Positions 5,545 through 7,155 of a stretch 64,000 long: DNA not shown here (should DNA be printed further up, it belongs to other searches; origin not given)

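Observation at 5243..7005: Extremely His/Gly-rich protein with four canonical EF-hands, directly upstream of a metal-sensor-like two-component system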

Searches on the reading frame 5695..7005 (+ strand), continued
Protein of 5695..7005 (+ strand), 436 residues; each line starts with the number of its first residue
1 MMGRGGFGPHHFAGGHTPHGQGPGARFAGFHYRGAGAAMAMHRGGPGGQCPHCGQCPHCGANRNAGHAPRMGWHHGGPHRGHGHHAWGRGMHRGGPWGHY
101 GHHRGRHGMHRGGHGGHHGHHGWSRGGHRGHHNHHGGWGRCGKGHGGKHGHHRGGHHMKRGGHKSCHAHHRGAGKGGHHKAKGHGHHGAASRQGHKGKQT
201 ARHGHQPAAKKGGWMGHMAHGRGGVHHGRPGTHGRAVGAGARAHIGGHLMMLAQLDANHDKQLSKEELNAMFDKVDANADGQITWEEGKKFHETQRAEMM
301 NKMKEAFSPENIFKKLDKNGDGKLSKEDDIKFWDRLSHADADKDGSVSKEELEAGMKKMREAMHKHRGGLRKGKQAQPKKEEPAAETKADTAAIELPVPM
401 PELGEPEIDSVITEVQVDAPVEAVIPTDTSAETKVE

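Call 8: find_homologous_proteins(query=window:5695-7005:+, max_evalue=0.001)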
Query window:5695-7005:+ (436 aa): 212 proteins with E <= 0.001 among 8000 candidates; the best 120 are listed.
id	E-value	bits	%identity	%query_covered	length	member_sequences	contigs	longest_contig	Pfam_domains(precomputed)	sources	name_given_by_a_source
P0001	9.5e-87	310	68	52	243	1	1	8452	PF13405.13,PF13499.13,PF13202.13,PF00036.39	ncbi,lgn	ncbi:MAG: hypothetical protein WD065_00630 [Planctomycetaceae bacterium]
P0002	1.0e-43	169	53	40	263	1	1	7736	PF13405.13,PF13499.13,PF13202.13,PF00036.39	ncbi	ncbi:MAG: EF-hand domain-containing protein [Planctomycetaceae bacterium]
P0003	8.9e-43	165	38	27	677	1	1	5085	PF13499.13,PF14658.13,PF00036.39,PF26745.1,PF13405.13,PF00404.25,PF22592.3,PF13833.13,PF25825.2,PF13202.13,PF23564.2,PF10591.16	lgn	-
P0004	4.6e-33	133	40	23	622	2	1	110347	PF13405.13,PF23657.2,PF00404.25,PF22592.3,PF13499.13,PF13833.13,PF13202.13,PF23564.2,PF10591.16,PF00036.39,PF26745.1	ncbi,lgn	-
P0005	7.4e-25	106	41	25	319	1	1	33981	PF13405.13,PF23657.2,PF13499.13,PF13833.13,PF13202.13,PF23564.2,PF10591.16,PF00036.39,PF26745.1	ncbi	-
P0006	5.4e-24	103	42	23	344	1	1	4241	PF13405.13,PF22592.3,PF13499.13,PF13833.13,PF25825.2,PF13202.13,PF23564.2,PF10591.16,PF00036.39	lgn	-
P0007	5.6e-23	100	40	24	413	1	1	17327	PF23657.2,PF13499.13,PF14658.13,PF00036.39,PF26745.1,PF13405.13,PF00404.25,PF22592.3,PF13833.13,PF13202.13,PF23564.2,PF10591.16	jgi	jgi:Ca2+-binding EF-hand superfamily protein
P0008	2.5e-20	91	32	23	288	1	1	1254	PF13405.13,PF13499.13,PF13833.13,PF13202.13,PF23564.2,PF10591.16,PF00036.39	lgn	-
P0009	1.2e-18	86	36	24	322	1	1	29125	PF13405.13,PF23657.2,PF13499.13,PF13202.13,PF00036.39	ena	-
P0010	2.5e-18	85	33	23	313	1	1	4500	PF13405.13,PF00404.25,PF13499.13,PF13833.13,PF13202.13,PF23564.2,PF10591.16,PF00036.39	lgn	-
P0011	3.8e-18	84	35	27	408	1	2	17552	PF13405.13,PF13499.13,PF13833.13,PF13202.13,PF23564.2,PF10591.16,PF00036.39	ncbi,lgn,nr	ncbi:MAG: hypothetical protein L0Z55_05595 [Planctomycetes bacterium]|nr:hypothetical protein [Planc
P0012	6.1e-18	83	40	25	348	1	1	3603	PF13405.13,PF25578.2,PF00404.25,PF13499.13,PF13833.13,PF13202.13,PF23564.2,PF10591.16,PF00036.39,PF26745.1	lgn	-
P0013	7.3e-18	83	28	26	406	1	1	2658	PF13405.13,PF13499.13,PF13833.13,PF13202.13,PF23564.2,PF10591.16,PF00036.39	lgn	-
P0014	2.3e-16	78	33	24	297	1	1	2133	PF13405.13,PF22592.3,PF13499.13,PF13202.13,PF10591.16,PF00036.39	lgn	-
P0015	2.4e-16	78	46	11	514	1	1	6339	PF13405.13,PF22592.3,PF13499.13,PF13833.13,PF13202.13,PF23564.2,PF10591.16,PF00036.39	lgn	-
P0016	3.1e-16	78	30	25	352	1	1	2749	PF13405.13,PF23657.2,PF13499.13,PF13202.13,PF10591.16,PF00036.39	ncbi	-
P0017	7.0e-16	77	35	25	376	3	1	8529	PF13405.13,PF00404.25,PF13499.13,PF13833.13,PF13202.13,PF23564.2,PF10591.16,PF00036.39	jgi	-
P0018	2.0e-15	75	34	25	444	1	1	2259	PF13405.13,PF23657.2,PF22592.3,PF13499.13,PF13833.13,PF13202.13,PF23564.2,PF10591.16,PF00036.39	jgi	jgi:collagen type III alpha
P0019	4.1e-15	74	39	15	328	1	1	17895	PF05901.17,PF25578.2,PF13499.13,PF00036.39,PF26745.1,PF13405.13,PF00404.25,PF22592.3,PF13833.13,PF13202.13,PF23564.2,PF10591.16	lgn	-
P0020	4.7e-15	74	40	21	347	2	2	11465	PF13405.13,PF05901.17,PF25578.2,PF00404.25,PF13499.13,PF13833.13,PF13202.13,PF23564.2,PF10591.16,PF00036.39,PF26745.1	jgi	jgi:Ca2+-binding EF-hand superfamily protein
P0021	5.0e-15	74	27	28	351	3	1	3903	PF13405.13,PF23657.2,PF22592.3,PF13499.13,PF13833.13,PF13202.13,PF23564.2,PF10591.16,PF00036.39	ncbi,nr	ncbi:MAG: hypothetical protein O7J95_18465 [Planctomycetota bacterium]|nr:hypothetical protein [Plan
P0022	5.8e-15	74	34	31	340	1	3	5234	PF13405.13,PF00404.25,PF22592.3,PF13499.13,PF13833.13,PF13202.13,PF23564.2,PF10591.16,PF00036.39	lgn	-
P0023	6.0e-15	74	28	30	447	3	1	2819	PF13405.13,PF22592.3,PF13499.13,PF13833.13,PF13202.13,PF23564.2,PF10591.16,PF00036.39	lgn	-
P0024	1.5e-14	72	38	24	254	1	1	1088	PF13405.13,PF23657.2,PF13499.13,PF13833.13,PF13202.13,PF00036.39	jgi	jgi:hypothetical protein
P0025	3.9e-14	71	38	26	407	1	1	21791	PF13405.13,PF23657.2,PF00404.25,PF22592.3,PF13499.13,PF13833.13,PF13202.13,PF23564.2,PF10591.16,PF00036.39,PF26745.1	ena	-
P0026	4.0e-14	71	30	26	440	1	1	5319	PF13405.13,PF22592.3,PF13499.13,PF13833.13,PF13202.13,PF23564.2,PF10591.16,PF00036.39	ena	-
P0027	1.4e-13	69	37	25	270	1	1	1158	PF13405.13,PF23657.2,PF13499.13,PF13833.13,PF13202.13,PF23564.2,PF10591.16,PF00036.39,PF26745.1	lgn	-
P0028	5.8e-13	67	39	26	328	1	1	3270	PF13405.13,PF23657.2,PF13499.13,PF13833.13,PF13202.13,PF23564.2,PF10591.16,PF00036.39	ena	-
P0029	1.0e-12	66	31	25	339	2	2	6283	PF13405.13,PF00404.25,PF22592.3,PF13499.13,PF13833.13,PF13202.13,PF23564.2,PF10591.16,PF00036.39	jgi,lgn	jgi:Ca2+-binding EF-hand superfamily protein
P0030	1.7e-12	66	34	25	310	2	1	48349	PF13405.13,PF23657.2,PF22592.3,PF13499.13,PF13833.13,PF13202.13,PF23564.2,PF10591.16,PF00036.39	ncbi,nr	ncbi:MAG: EF-hand domain-containing protein [Planctomycetia bacterium]|nr:EF-hand domain-containing 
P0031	2.0e-12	65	55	10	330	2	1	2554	PF13405.13,PF23657.2,PF00404.25,PF13499.13,PF13833.13,PF13202.13,PF10591.16,PF00036.39,PF26745.1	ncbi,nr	ncbi:MAG: hypothetical protein KDL87_09975 [Verrucomicrobiae bacterium]|nr:hypothetical protein [Ver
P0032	2.1e-12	65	34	20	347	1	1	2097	PF13405.13,PF23657.2,PF22592.3,PF13499.13,PF13833.13,PF13202.13,PF23564.2,PF10591.16,PF00036.39,PF26745.1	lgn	-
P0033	2.8e-12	65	30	29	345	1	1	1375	PF13405.13,PF23657.2,PF22592.3,PF13499.13,PF12763.14,PF13833.13,PF13202.13,PF23564.2,PF10591.16,PF00036.39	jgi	jgi:Ca2+-binding EF-hand superfamily protein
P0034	3.4e-12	65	29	25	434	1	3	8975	PF13405.13,PF22592.3,PF13499.13,PF13833.13,PF13202.13,PF23564.2,PF10591.16,PF00036.39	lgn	-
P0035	4.0e-12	64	34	19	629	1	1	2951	PF13405.13,PF23657.2,PF13499.13,PF13833.13,PF13202.13,PF23564.2,PF10591.16,PF00036.39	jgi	jgi:Ca2+-binding EF-hand superfamily protein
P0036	4.3e-12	64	32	29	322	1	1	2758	PF13405.13,PF00404.25,PF22592.3,PF13499.13,PF13833.13,PF13202.13,PF23564.2,PF10591.16,PF00036.39,PF26745.1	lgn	-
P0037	5.2e-12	64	36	24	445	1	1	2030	PF13405.13,PF23657.2,PF00404.25,PF22592.3,PF13499.13,PF13833.13,PF13202.13,PF23564.2,PF10591.16,PF00036.39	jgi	-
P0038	7.0e-12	64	32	24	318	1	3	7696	PF13405.13,PF23657.2,PF13499.13,PF13833.13,PF13202.13,PF10591.16,PF00036.39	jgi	jgi:Ca2+-binding EF-hand superfamily protein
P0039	8.4e-12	63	34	25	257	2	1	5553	PF13405.13,PF13499.13,PF13833.13,PF13202.13,PF23564.2,PF10591.16,PF00036.39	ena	-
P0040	1.2e-11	63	34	27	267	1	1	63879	PF13405.13,PF23657.2,PF13499.13,PF13833.13,PF13202.13,PF23564.2,PF10591.16,PF00036.39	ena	-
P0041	2.4e-11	62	31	24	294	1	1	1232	PF13405.13,PF23657.2,PF05901.17,PF13499.13,PF13833.13,PF13202.13,PF23564.2,PF10591.16,PF00036.39,PF26745.1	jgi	jgi:Ca2+-binding EF-hand superfamily protein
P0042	2.4e-11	62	36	24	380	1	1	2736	PF13405.13,PF23657.2,PF05901.17,PF22592.3,PF13499.13,PF13833.13,PF13202.13,PF23564.2,PF10591.16,PF00036.39,PF26745.1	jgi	jgi:Ca2+-binding EF-hand superfamily protein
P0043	3.9e-11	61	35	23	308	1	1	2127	PF13405.13,PF23657.2,PF13499.13,PF13833.13,PF13202.13,PF23564.2,PF00036.39,PF26745.1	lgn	-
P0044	4.0e-11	61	28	27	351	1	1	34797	PF13405.13,PF23657.2,PF22592.3,PF13499.13,PF12763.14,PF13833.13,PF13202.13,PF23564.2,PF10591.16,PF00036.39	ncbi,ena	-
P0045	4.6e-11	61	56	9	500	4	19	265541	PF13405.13,PF22592.3,PF13499.13,PF13833.13,PF13202.13,PF23564.2,PF10591.16,PF00036.39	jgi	jgi:Ca2+-binding EF-hand superfamily protein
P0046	5.1e-11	61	27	33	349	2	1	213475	PF13405.13,PF23657.2,PF22592.3,PF13499.13,PF13833.13,PF13202.13,PF23564.2,PF10591.16,PF00036.39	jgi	jgi:Ca2+-binding EF-hand superfamily protein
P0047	5.4e-11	61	28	28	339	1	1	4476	PF13405.13,PF23657.2,PF22592.3,PF13499.13,PF13833.13,PF13202.13,PF23564.2,PF10591.16,PF00036.39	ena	-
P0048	5.6e-11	61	31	23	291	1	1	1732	PF13405.13,PF00404.25,PF13499.13,PF13833.13,PF13202.13,PF23564.2,PF10591.16,PF00036.39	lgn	-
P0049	6.0e-11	60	35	25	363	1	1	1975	PF13405.13,PF22592.3,PF13499.13,PF13833.13,PF13202.13,PF23564.2,PF10591.16,PF00036.39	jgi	jgi:Ca2+-binding EF-hand superfamily protein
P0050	7.4e-11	60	31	23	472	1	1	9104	PF13405.13,PF23657.2,PF00404.25,PF22592.3,PF13499.13,PF13833.13,PF13202.13,PF23564.2,PF10591.16,PF00036.39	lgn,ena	-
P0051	7.9e-11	60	37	25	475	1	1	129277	PF13405.13,PF13499.13,PF13833.13,PF13202.13,PF23564.2,PF00036.39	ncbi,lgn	-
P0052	7.9e-11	60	29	21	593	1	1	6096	PF13405.13,PF23657.2,PF13499.13,PF13833.13,PF13202.13,PF23564.2,PF10591.16,PF00036.39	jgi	jgi:Ca2+-binding EF-hand superfamily protein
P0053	8.7e-11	60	39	22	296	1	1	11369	PF13405.13,PF23657.2,PF13499.13,PF09048.18,PF13833.13,PF13202.13,PF23564.2,PF10591.16,PF00036.39,PF26745.1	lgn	-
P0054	8.9e-11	60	34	29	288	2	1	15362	PF13405.13,PF00404.25,PF13499.13,PF13833.13,PF13202.13,PF23564.2,PF10591.16,PF00036.39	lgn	-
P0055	9.9e-11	60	28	23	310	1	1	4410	PF13405.13,PF22592.3,PF13499.13,PF13833.13,PF13202.13,PF23564.2,PF10591.16,PF00036.39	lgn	-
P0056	1.3e-10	59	33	24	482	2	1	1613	PF13405.13,PF23657.2,PF13499.13,PF13833.13,PF13202.13,PF23564.2,PF10591.16,PF00036.39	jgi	-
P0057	1.5e-10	59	30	21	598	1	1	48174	PF13405.13,PF25578.2,PF00404.25,PF13499.13,PF13833.13,PF13202.13,PF23564.2,PF10591.16,PF00036.39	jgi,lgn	jgi:Ca2+-binding EF-hand superfamily protein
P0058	1.7e-10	59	32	25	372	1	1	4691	PF13405.13,PF22592.3,PF13499.13,PF13833.13,PF13202.13,PF23564.2,PF10591.16,PF00036.39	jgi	jgi:Ca2+-binding EF-hand superfamily protein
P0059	1.8e-10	59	34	23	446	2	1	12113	PF13405.13,PF23657.2,PF00404.25,PF13499.13,PF13833.13,PF13202.13,PF23564.2,PF10591.16,PF00036.39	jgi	-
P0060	2.4e-10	58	34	25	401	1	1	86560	PF13405.13,PF00404.25,PF13499.13,PF13833.13,PF13202.13,PF23564.2,PF10591.16,PF00036.39,PF26745.1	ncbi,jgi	ncbi:MAG: EF-hand domain-containing protein [Planctomycetota bacterium]|jgi:Ca2+-binding EF-hand sup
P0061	2.5e-10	58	34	25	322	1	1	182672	PF13405.13,PF23657.2,PF13499.13,PF13833.13,PF13202.13,PF23564.2,PF10591.16,PF00036.39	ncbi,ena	-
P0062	3.2e-10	58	34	28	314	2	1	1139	PF13405.13,PF23657.2,PF22592.3,PF13499.13,PF13833.13,PF13202.13,PF23564.2,PF10591.16,PF00036.39,PF26745.1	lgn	-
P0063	3.3e-10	58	30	25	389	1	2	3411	PF13405.13,PF23657.2,PF22592.3,PF13499.13,PF13833.13,PF13202.13,PF23564.2,PF10591.16,PF00036.39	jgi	jgi:Ca2+-binding EF-hand superfamily protein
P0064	4.5e-10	58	36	23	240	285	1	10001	PF13405.13,PF23657.2,PF00404.25,PF13499.13,PF13833.13,PF13202.13,PF23564.2,PF10591.16,PF00036.39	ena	-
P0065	4.8e-10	57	32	27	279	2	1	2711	PF13405.13,PF23657.2,PF00404.25,PF13499.13,PF13833.13,PF13202.13,PF23564.2,PF10591.16,PF00036.39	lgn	-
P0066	6.1e-10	57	27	25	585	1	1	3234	PF13405.13,PF13499.13,PF13833.13,PF13202.13,PF23564.2,PF10591.16,PF00036.39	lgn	-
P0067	6.5e-10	57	44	11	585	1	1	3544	PF13405.13,PF13499.13,PF13833.13,PF13202.13,PF23564.2,PF10591.16,PF00036.39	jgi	jgi:Ca2+-binding EF-hand superfamily protein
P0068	8.2e-10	57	32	25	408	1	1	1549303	PF13405.13,PF00404.25,PF22592.3,PF13499.13,PF13833.13,PF13202.13,PF23564.2,PF10591.16,PF00036.39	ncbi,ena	-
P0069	1.1e-9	56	26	22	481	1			PF13405.13,PF00404.25,PF13499.13,PF13833.13,PF13202.13,PF23564.2,PF10591.16,PF00036.39,PF26745.1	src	-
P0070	1.1e-9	56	31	25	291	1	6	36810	PF13405.13,PF23657.2,PF00404.25,PF22592.3,PF13499.13,PF13833.13,PF13202.13,PF23564.2,PF10591.16,PF14788.13,PF00036.39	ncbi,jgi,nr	ncbi:MAG TPA: hypothetical protein VL175_22120 [Pirellulales bacterium]|jgi:Ca2+-binding EF-hand sup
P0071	1.2e-9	56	30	21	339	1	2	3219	PF13405.13,PF13499.13,PF13833.13,PF13202.13,PF23564.2,PF10591.16,PF00036.39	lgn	-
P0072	1.2e-9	56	32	26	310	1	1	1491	PF13405.13,PF23657.2,PF22592.3,PF13499.13,PF12763.14,PF13833.13,PF13202.13,PF23564.2,PF10591.16,PF00036.39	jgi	jgi:Ca2+-binding EF-hand superfamily protein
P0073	1.8e-9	56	34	23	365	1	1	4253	PF13405.13,PF23657.2,PF13499.13,PF13833.13,PF13202.13,PF23564.2,PF10591.16,PF00036.39,PF26745.1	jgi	jgi:Ca2+-binding EF-hand superfamily protein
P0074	1.9e-9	55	27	23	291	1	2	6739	PF13405.13,PF23657.2,PF05901.17,PF00404.25,PF22592.3,PF13499.13,PF13833.13,PF13202.13,PF23564.2,PF10591.16,PF00036.39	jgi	jgi:Ca2+-binding EF-hand superfamily protein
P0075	2.0e-9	55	31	25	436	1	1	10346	PF13405.13,PF22592.3,PF13499.13,PF12763.14,PF00808.30,PF13833.13,PF13202.13,PF23564.2,PF10591.16,PF00036.39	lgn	-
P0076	2.4e-9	55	39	26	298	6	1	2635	PF13405.13,PF23657.2,PF13499.13,PF13833.13,PF13202.13,PF23564.2,PF10591.16,PF00036.39,PF26745.1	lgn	-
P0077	2.5e-9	55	33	23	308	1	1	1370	PF13405.13,PF23657.2,PF13499.13,PF13833.13,PF13202.13,PF23564.2,PF10591.16,PF00036.39,PF26745.1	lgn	-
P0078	2.7e-9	55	29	25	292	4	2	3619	PF13405.13,PF23657.2,PF00404.25,PF22592.3,PF13499.13,PF13833.13,PF13202.13,PF23564.2,PF10591.16,PF00036.39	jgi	-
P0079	3.0e-9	55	30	24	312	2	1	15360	PF13405.13,PF23657.2,PF13499.13,PF13833.13,PF13202.13,PF23564.2,PF10591.16,PF00036.39,PF26745.1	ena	-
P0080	4.0e-9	54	30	23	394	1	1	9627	PF13405.13,PF23657.2,PF00404.25,PF22592.3,PF13499.13,PF13833.13,PF13202.13,PF23564.2,PF10591.16,PF00036.39,PF26745.1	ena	-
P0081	7.7e-9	53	33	24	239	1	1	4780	PF13405.13,PF23657.2,PF00404.25,PF13499.13,PF13202.13,PF23564.2,PF10591.16,PF00036.39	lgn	-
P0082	8.3e-9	53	36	18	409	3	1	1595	PF13405.13,PF23657.2,PF13499.13,PF13833.13,PF13202.13,PF23564.2,PF10591.16,PF00036.39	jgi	jgi:Ca2+-binding EF-hand superfamily protein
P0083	9.0e-9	53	34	25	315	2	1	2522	PF13405.13,PF23657.2,PF22592.3,PF13499.13,PF13833.13,PF13202.13,PF23564.2,PF10591.16,PF00036.39,PF26745.1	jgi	-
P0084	1.0e-8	53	31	27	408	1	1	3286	PF13405.13,PF23657.2,PF00404.25,PF13499.13,PF13833.13,PF13202.13,PF23564.2,PF10591.16,PF00036.39,PF26745.1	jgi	jgi:Ca2+-binding EF-hand superfamily protein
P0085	1.0e-8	53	31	31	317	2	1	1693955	PF13405.13,PF23657.2,PF22592.3,PF13499.13,PF13833.13,PF13202.13,PF23564.2,PF10591.16,PF00036.39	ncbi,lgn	ncbi:MAG: EF-hand domain-containing protein [Pirellulales bacterium]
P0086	1.3e-8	53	30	19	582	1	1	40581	PF13405.13,PF13499.13,PF13833.13,PF13202.13,PF23564.2,PF10591.16,PF00036.39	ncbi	-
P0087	1.4e-8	53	37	24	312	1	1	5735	PF13405.13,PF23657.2,PF22592.3,PF13499.13,PF13833.13,PF13202.13,PF23564.2,PF10591.16,PF00036.39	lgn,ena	-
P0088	1.4e-8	53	28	24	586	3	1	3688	PF13405.13,PF23657.2,PF13499.13,PF13833.13,PF13202.13,PF23564.2,PF10591.16,PF00036.39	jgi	jgi:Ca2+-binding EF-hand superfamily protein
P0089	1.5e-8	53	28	25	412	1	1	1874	PF13405.13,PF13499.13,PF13833.13,PF13202.13,PF23564.2,PF10591.16,PF00036.39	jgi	jgi:Ca2+-binding EF-hand superfamily protein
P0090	2.0e-8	52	28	34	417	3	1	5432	PF13405.13,PF23657.2,PF00404.25,PF13499.13,PF13833.13,PF13202.13,PF23564.2,PF10591.16,PF00036.39,PF26745.1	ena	-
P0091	2.3e-8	52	29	25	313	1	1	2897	PF13405.13,PF23657.2,PF13499.13,PF13833.13,PF13202.13,PF23564.2,PF00036.39,PF26745.1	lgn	-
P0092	2.3e-8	52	32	26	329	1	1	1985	PF13405.13,PF23657.2,PF00404.25,PF22592.3,PF13499.13,PF13833.13,PF13202.13,PF23564.2,PF10591.16,PF00036.39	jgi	jgi:Ca2+-binding EF-hand superfamily protein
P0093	2.3e-8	52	30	24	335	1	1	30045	PF13405.13,PF23657.2,PF13499.13,PF13833.13,PF13202.13,PF23564.2,PF10591.16,PF00036.39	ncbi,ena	-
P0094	2.4e-8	52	33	23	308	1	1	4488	PF13405.13,PF23657.2,PF13499.13,PF13833.13,PF13202.13,PF23564.2,PF10591.16,PF00036.39,PF26745.1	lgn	-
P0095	2.7e-8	52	34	18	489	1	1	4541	PF13405.13,PF13499.13,PF13833.13,PF13202.13,PF23564.2,PF00036.39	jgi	jgi:Ca2+-binding EF-hand superfamily protein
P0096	2.9e-8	52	29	27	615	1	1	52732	PF13405.13,PF13499.13,PF13833.13,PF13202.13,PF23564.2,PF00036.39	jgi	jgi:Ca2+-binding EF-hand superfamily protein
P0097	3.2e-8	51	43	10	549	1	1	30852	PF13405.13,PF23657.2,PF13499.13,PF13833.13,PF13202.13,PF23564.2,PF10591.16,PF00036.39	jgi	jgi:Ca2+-binding EF-hand superfamily protein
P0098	6.7e-8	50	23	27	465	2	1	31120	PF13405.13,PF05901.17,PF00404.25,PF13499.13,PF13833.13,PF13202.13,PF23564.2,PF10591.16,PF00036.39,PF26745.1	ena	-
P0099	7.0e-8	50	32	17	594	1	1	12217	PF13405.13,PF23657.2,PF00404.25,PF13499.13,PF13833.13,PF13202.13,PF23564.2,PF10591.16,PF00036.39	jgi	jgi:Ca2+-binding EF-hand superfamily protein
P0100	7.2e-8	50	27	26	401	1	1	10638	PF13405.13,PF23657.2,PF22592.3,PF13499.13,PF13833.13,PF13202.13,PF23564.2,PF10591.16,PF00036.39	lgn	-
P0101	7.8e-8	50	31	25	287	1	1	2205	PF13405.13,PF22592.3,PF13499.13,PF13833.13,PF13202.13,PF23564.2,PF10591.16,PF00036.39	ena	-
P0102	7.9e-8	50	27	27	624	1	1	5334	PF13405.13,PF22592.3,PF13499.13,PF13833.13,PF13202.13,PF23564.2,PF10591.16,PF00036.39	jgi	jgi:Ca2+-binding EF-hand superfamily protein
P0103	1.0e-7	50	35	20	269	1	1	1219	PF13405.13,PF00404.25,PF13499.13,PF13833.13,PF13202.13,PF23564.2,PF10591.16,PF00036.39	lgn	-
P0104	1.1e-7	50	33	24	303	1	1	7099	PF13405.13,PF23657.2,PF13499.13,PF13833.13,PF13202.13,PF23564.2,PF10591.16,PF00036.39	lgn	-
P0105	1.2e-7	50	33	25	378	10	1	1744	PF13405.13,PF13499.13,PF13833.13,PF25825.2,PF13202.13,PF23564.2,PF10591.16,PF00036.39,PF26745.1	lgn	-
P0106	1.3e-7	49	28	20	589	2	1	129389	PF13405.13,PF13499.13,PF13833.13,PF13202.13,PF23564.2,PF10591.16,PF00036.39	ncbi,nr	ncbi:MAG: hypothetical protein JSS49_22240 [Planctomycetes bacterium]|nr:hypothetical protein [Planc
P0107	1.3e-7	49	31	20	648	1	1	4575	PF13405.13,PF13499.13,PF12763.14,PF13833.13,PF13202.13,PF23564.2,PF00036.39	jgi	jgi:Ca2+-binding EF-hand superfamily protein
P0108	1.5e-7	49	35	26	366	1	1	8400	PF13405.13,PF23657.2,PF13499.13,PF13833.13,PF13202.13,PF23564.2,PF10591.16,PF00036.39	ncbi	-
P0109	1.5e-7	49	33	17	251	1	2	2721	PF13405.13,PF23657.2,PF13499.13,PF13833.13,PF13202.13,PF23564.2,PF10591.16,PF00036.39,PF26745.1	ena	-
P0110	1.7e-7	49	56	10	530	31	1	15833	PF13405.13,PF22592.3,PF13499.13,PF13833.13,PF13202.13,PF23564.2,PF10591.16,PF00036.39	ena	-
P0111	1.7e-7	49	24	23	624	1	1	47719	PF13405.13,PF13499.13,PF13833.13,PF13202.13,PF23564.2,PF10591.16,PF00036.39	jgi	jgi:Ca2+-binding EF-hand superfamily protein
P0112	2.0e-7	49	28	37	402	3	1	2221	PF13405.13,PF23657.2,PF00404.25,PF13499.13,PF13833.13,PF13202.13,PF23564.2,PF10591.16,PF00036.39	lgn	-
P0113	2.3e-7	49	44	9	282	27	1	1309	PF13405.13,PF23657.2,PF13499.13,PF13833.13,PF13202.13,PF23564.2,PF10591.16,PF00036.39,PF26745.1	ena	-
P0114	2.3e-7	49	29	23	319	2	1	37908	PF13405.13,PF23657.2,PF22592.3,PF13499.13,PF13833.13,PF13202.13,PF23564.2,PF10591.16,PF00036.39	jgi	jgi:Ca2+-binding EF-hand superfamily protein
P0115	2.3e-7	49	39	19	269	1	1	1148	PF13405.13,PF13499.13,PF13833.13,PF13202.13,PF23564.2,PF10591.16,PF00036.39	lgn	-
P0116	2.9e-7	48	29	23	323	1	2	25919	PF13405.13,PF00404.25,PF22592.3,PF13499.13,PF13833.13,PF13202.13,PF23564.2,PF10591.16,PF00036.39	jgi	-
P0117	3.0e-7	48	33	25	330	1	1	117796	PF13405.13,PF23657.2,PF22592.3,PF13499.13,PF12763.14,PF13833.13,PF13202.13,PF23564.2,PF10591.16,PF00036.39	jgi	jgi:Ca2+-binding EF-hand superfamily protein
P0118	3.5e-7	48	47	11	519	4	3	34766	PF13405.13,PF00404.25,PF22592.3,PF13499.13,PF13833.13,PF13202.13,PF23564.2,PF10591.16,PF00036.39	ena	-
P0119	3.5e-7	48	26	29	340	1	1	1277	PF13405.13,PF13499.13,PF13833.13,PF13202.13,PF23564.2,PF10591.16,PF00036.39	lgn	-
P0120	3.6e-7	48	31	25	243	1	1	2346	PF13405.13,PF23657.2,PF13499.13,PF13833.13,PF13202.13,PF23564.2,PF10591.16,PF00036.39,PF26745.1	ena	-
